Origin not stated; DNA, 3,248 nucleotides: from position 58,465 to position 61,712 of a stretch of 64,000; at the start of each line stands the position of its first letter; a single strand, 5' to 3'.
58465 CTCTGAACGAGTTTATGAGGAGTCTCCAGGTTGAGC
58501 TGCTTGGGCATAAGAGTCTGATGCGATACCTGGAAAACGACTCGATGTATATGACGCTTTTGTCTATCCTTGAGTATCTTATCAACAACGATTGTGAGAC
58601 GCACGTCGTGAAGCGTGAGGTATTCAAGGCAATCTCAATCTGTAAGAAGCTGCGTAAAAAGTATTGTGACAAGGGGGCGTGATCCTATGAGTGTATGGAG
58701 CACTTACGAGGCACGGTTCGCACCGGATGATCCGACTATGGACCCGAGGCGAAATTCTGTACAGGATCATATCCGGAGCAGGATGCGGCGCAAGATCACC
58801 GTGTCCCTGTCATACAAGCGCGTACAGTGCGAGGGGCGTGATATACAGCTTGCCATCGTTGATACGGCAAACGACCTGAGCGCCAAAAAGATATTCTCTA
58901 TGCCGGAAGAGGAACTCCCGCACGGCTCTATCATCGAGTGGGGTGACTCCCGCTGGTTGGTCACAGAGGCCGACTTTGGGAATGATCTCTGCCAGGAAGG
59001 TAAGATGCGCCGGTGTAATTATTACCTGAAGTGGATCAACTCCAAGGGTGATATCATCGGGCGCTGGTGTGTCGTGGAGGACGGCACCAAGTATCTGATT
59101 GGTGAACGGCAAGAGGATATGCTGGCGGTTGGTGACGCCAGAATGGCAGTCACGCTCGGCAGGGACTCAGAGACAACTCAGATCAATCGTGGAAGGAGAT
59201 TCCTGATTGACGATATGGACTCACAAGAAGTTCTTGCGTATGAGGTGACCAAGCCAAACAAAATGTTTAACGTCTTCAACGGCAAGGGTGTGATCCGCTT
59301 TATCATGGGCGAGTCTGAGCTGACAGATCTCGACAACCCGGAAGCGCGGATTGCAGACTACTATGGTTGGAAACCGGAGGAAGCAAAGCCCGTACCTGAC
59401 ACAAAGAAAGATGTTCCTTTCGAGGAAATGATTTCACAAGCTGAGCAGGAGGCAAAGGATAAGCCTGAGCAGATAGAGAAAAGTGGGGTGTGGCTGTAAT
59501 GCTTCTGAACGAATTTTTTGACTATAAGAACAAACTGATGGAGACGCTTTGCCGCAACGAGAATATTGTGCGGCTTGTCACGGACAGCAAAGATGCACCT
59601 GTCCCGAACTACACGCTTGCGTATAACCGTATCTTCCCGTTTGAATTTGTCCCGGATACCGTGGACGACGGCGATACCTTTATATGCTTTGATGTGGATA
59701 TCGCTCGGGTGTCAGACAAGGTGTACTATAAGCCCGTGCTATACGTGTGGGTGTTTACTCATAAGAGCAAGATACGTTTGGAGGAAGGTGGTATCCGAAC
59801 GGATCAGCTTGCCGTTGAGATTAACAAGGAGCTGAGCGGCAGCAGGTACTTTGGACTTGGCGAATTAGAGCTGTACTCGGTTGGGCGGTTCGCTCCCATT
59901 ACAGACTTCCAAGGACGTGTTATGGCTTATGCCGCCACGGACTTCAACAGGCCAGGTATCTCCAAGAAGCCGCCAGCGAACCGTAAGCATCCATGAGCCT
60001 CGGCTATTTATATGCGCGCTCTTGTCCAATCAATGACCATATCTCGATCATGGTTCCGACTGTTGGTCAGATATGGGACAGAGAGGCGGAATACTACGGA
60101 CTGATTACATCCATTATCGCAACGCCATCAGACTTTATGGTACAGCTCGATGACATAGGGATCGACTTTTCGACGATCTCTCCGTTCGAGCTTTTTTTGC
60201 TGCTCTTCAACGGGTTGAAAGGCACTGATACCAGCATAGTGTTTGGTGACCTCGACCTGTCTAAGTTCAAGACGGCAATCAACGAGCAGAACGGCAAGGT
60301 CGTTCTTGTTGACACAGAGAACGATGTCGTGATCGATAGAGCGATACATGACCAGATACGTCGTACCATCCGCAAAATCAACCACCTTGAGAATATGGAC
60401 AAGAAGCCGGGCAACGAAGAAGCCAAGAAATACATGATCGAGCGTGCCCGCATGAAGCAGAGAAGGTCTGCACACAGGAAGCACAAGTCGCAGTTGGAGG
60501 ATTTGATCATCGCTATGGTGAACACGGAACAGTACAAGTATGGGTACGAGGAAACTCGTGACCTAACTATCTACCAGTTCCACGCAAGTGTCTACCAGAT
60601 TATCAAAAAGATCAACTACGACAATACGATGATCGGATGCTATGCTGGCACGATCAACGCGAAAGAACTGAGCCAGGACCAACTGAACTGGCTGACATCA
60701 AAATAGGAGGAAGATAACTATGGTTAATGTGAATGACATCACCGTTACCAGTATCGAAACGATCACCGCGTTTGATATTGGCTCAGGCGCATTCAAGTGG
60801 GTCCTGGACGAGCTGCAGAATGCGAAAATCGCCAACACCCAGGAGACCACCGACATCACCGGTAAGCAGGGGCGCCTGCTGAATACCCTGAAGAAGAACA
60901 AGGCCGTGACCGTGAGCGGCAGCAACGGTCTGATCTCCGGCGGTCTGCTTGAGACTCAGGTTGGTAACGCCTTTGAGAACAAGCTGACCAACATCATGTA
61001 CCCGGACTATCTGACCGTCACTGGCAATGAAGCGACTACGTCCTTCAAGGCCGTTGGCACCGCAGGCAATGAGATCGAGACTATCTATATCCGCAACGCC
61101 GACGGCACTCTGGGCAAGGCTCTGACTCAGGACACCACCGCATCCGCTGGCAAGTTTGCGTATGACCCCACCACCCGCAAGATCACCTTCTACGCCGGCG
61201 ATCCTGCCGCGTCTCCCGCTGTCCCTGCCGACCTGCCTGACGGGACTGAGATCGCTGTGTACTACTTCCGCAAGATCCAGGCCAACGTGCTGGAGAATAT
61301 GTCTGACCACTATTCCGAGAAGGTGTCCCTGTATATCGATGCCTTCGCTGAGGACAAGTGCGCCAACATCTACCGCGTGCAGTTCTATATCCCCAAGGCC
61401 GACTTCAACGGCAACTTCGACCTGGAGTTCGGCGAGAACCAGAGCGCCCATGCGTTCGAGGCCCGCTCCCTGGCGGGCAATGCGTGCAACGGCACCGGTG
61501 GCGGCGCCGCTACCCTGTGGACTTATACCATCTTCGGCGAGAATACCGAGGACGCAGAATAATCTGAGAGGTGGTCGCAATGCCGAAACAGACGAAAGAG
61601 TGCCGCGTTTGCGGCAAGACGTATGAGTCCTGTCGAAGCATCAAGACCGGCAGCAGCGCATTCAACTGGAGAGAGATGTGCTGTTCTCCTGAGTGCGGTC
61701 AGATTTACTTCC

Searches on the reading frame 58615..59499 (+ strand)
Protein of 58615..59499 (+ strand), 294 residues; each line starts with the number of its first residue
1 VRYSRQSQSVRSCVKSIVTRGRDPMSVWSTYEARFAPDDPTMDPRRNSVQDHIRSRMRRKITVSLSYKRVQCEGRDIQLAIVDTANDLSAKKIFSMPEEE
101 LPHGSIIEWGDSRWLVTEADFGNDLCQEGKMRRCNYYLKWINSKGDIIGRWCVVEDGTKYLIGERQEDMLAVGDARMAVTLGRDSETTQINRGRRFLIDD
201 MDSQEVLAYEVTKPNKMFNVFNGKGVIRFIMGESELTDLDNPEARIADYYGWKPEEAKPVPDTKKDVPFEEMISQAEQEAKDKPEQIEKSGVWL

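Call 57: search_protein_families(library=phrogs, proteins=[window:58615-59499:+], max_evalue=0.00001)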
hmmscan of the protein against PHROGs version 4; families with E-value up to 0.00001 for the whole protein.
window:58615-59499:+ (294 aa): 3 families
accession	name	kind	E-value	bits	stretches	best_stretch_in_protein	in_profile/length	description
phrog_16444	-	unknown function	4.3e-18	66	1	80-250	48-209/397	-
phrog_5251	-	unknown function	6.4e-13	49.7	1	78-251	55-232/244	-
phrog_10703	-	unknown function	2.3e-07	31.4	1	90-263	77-248/333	-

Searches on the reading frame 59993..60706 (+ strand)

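Call 57: search_protein_families(library=phrogs, proteins=[window:59993-60706:+], max_evalue=0.00001)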
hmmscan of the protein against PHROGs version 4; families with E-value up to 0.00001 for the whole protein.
window:59993-60706:+ (237 aa): 1 family
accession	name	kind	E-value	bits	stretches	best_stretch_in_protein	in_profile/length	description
phrog_4051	-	unknown function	2.6e-11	44.5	1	98-224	103-235/247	-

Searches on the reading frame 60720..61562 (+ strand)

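Call 57: search_protein_families(library=phrogs, proteins=[window:60720-61562:+], max_evalue=0.00001)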
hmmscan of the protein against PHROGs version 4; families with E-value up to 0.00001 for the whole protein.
window:60720-61562:+ (280 aa): 1 family
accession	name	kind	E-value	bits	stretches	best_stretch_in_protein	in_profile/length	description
phrog_2729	-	head and packaging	2.4e-18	67.4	1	15-246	13-227/252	virion structural protein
